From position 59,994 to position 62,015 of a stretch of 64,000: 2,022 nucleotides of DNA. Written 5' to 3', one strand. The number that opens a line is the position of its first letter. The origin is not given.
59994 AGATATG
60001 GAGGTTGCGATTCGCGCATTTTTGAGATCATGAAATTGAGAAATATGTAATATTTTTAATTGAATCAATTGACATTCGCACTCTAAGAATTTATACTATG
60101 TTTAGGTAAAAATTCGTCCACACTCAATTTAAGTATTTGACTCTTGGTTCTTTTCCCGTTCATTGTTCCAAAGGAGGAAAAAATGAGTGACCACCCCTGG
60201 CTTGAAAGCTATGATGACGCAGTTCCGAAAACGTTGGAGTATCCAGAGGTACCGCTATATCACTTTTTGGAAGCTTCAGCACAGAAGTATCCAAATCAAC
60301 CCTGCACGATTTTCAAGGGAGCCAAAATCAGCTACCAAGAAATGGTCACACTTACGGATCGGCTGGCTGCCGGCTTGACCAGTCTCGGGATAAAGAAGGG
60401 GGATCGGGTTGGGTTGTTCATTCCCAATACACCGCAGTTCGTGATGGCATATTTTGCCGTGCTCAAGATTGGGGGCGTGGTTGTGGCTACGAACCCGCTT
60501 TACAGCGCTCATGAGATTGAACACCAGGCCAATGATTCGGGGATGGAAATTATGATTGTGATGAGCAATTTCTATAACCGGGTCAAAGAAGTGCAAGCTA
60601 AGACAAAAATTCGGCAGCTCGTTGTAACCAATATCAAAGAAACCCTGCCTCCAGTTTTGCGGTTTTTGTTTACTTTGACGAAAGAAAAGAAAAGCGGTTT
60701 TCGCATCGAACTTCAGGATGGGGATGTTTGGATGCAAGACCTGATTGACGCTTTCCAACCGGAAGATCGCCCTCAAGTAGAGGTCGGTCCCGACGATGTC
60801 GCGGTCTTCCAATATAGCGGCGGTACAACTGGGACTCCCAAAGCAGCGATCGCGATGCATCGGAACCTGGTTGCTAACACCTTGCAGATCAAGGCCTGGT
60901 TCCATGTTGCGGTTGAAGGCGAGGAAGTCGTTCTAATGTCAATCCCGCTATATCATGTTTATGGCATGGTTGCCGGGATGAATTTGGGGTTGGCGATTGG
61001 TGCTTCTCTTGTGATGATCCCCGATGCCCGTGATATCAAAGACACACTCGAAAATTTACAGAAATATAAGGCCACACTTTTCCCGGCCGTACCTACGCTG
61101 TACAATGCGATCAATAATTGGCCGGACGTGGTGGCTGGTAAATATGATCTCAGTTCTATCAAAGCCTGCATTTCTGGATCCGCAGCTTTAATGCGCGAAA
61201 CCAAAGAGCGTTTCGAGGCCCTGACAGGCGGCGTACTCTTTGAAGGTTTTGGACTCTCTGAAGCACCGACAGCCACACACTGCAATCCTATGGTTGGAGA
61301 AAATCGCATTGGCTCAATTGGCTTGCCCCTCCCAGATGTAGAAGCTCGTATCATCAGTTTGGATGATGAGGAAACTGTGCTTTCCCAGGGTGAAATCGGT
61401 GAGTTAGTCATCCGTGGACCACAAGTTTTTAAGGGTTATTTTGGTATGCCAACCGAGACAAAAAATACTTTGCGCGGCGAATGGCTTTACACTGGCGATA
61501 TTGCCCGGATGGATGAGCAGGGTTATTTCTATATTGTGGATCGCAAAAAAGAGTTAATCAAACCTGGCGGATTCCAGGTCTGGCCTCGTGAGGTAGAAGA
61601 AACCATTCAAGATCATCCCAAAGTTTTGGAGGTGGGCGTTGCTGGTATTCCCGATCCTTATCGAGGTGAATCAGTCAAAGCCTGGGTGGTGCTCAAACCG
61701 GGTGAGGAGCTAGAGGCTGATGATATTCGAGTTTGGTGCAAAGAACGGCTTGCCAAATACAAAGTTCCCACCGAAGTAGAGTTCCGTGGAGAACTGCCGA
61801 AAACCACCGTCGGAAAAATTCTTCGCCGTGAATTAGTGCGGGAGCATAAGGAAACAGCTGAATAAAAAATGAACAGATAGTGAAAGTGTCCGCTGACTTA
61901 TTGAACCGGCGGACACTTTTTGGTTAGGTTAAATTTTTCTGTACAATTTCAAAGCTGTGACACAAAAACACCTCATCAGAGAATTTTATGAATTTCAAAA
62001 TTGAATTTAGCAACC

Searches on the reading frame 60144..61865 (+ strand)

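Call 10: search_protein_families(library=pfam, proteins=[window:60144-61865:+])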
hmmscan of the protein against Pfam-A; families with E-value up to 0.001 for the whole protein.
window:60144-61865:+ (573 aa): 2 families
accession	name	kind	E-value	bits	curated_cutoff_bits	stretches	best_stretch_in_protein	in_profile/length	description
PF00501.34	AMP-binding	-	1.7e-93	313.9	29.9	1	42-433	1-384/384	AMP-binding enzyme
PF13193.12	AMP-binding_C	-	1.1e-19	71.6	24.5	1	483-558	1-76/76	AMP-binding enzyme C-terminal domain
